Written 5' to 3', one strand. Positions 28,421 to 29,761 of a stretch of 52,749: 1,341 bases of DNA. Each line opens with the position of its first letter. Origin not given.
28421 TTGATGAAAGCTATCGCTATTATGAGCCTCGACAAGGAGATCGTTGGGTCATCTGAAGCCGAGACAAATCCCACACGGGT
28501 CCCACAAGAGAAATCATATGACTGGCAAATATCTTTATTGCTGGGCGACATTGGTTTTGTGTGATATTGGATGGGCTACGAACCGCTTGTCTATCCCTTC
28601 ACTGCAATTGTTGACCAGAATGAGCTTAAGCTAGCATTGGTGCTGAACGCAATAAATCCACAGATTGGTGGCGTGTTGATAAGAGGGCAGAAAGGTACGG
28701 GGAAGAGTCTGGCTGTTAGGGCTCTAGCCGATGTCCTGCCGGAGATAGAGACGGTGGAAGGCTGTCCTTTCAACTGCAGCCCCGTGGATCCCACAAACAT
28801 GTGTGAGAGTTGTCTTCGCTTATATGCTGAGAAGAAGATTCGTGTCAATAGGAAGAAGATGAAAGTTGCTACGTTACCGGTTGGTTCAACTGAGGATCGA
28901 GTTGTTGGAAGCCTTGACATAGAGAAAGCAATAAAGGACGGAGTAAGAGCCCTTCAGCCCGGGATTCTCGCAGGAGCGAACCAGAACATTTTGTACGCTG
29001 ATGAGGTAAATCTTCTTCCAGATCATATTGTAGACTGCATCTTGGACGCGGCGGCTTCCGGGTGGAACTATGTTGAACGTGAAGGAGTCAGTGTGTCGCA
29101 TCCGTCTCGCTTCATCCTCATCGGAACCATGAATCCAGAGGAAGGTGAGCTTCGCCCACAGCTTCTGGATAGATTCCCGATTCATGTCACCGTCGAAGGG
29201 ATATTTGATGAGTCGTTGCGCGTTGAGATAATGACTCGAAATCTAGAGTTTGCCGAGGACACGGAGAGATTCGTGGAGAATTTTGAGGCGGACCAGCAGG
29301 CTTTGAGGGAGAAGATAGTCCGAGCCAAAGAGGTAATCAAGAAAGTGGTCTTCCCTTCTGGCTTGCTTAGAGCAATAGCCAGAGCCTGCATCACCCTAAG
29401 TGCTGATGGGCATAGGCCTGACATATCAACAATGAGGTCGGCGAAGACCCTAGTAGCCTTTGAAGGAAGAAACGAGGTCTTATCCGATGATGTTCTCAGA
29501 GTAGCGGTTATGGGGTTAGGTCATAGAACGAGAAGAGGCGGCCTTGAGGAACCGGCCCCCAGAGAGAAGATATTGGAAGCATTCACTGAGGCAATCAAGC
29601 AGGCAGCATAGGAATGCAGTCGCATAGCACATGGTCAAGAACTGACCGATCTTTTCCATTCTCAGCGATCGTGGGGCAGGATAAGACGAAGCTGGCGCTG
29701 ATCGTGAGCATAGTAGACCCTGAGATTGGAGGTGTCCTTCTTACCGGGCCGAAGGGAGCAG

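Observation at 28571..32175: ChlI/ChlD-like AAA+/vWA pair whose D-subunit carries transmembrane helices, with no ChlH/CobN partner in the window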

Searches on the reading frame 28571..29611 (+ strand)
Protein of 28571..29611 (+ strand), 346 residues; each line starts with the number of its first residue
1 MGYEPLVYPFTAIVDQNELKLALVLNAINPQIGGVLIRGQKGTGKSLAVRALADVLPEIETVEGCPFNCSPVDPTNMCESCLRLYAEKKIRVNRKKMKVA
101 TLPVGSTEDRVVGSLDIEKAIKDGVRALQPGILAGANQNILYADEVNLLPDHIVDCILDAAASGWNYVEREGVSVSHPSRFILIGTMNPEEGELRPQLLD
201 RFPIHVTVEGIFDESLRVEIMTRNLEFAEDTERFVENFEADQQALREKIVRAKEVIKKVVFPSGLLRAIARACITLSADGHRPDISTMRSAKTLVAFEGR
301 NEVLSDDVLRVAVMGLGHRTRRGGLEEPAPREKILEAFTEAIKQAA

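Call 3: search_protein_families(library=pfam, proteins=[window:28571-29611:+], max_evalue=0.01)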
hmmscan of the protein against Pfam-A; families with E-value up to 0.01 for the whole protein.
window:28571-29611:+ (346 aa): 8 families
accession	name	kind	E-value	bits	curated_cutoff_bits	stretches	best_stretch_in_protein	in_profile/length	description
PF17863.7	AAA_lid_2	-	2.3e-13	50.1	22.7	1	267-334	2-70/74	AAA lid domain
PF01078.27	Mg_chelatase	-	2e-09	37.6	20.3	1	123-189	92-158/207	Magnesium chelatase, subunit ChlI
PF07728.20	AAA_5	-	6e-09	36.5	22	1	94-202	25-139/139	AAA domain (dynein-related subfamily)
PF00158.32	Sigma54_activat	-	0.00081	19.5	20.2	0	32-82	22-70/168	Sigma-54 interaction domain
PF13191.12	AAA_16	-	0.00091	20.2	32.6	1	24-58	15-50/167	AAA ATPase domain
PF13401.12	AAA_22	-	0.001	19.8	27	1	35-186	8-123/130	AAA domain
PF20030.5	bpMoxR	-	0.0011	18.5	27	0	110-217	72-175/205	MoxR domain in the MoxR-vWA-beta-propeller ternary systems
PF07726.17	AAA_3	-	0.0019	18.5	27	0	138-193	63-116/131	ATPase family associated with various cellular activities (AAA)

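Call 4: search_protein_families(library=ncbifam, proteins=[window:28571-29611:+], max_evalue=0.01)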
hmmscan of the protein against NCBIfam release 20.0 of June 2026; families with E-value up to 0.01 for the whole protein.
window:28571-29611:+ (346 aa): 7 families
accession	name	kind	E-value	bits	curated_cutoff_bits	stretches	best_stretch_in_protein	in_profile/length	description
TIGR02442.1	Cob-chelat-sub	hypoth_equivalog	9.5e-140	467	779.45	1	8-328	1-318/641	putative cobaltochelatase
TIGR02030.1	BchI-ChlI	equivalog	7.3e-128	426.4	466.95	1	8-340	1-334/337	magnesium chelatase ATPase subunit I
TIGR02031.1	BchD-ChlD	equivalog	2.1e-67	228.2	499.55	1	18-325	2-276/608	magnesium chelatase ATPase subunit D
NF009943.0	PRK13406.1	equivalog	1.2e-16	60.4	571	1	94-329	50-264/585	magnesium chelatase subunit D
TIGR00368.1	TIGR00368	hypoth_equivalog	4.1e-05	22.4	362.4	0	124-189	282-347/499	YifB family Mg chelatase-like AAA ATPase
NF007365.0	PRK09862.1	equivalog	0.00016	20.4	530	1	127-190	284-347/506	YifB family Mg chelatase-like AAA ATPase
TIGR00764.1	lon_rel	equivalog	0.0034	16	516.6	0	24-61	30-66/608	ATP-dependent protease LonB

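Call 45: search_protein_families(library=padloc, proteins=[window:28571-29611:+], max_evalue=0.01)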
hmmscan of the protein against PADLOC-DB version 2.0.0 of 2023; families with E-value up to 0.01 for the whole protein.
window:28571-29611:+ (346 aa): 1 family
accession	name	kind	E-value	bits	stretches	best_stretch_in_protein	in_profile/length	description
PDLC01994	RtcR_PspF1--CARF_AAA_HTH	-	0.00014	19.1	0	126-198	239-309/468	-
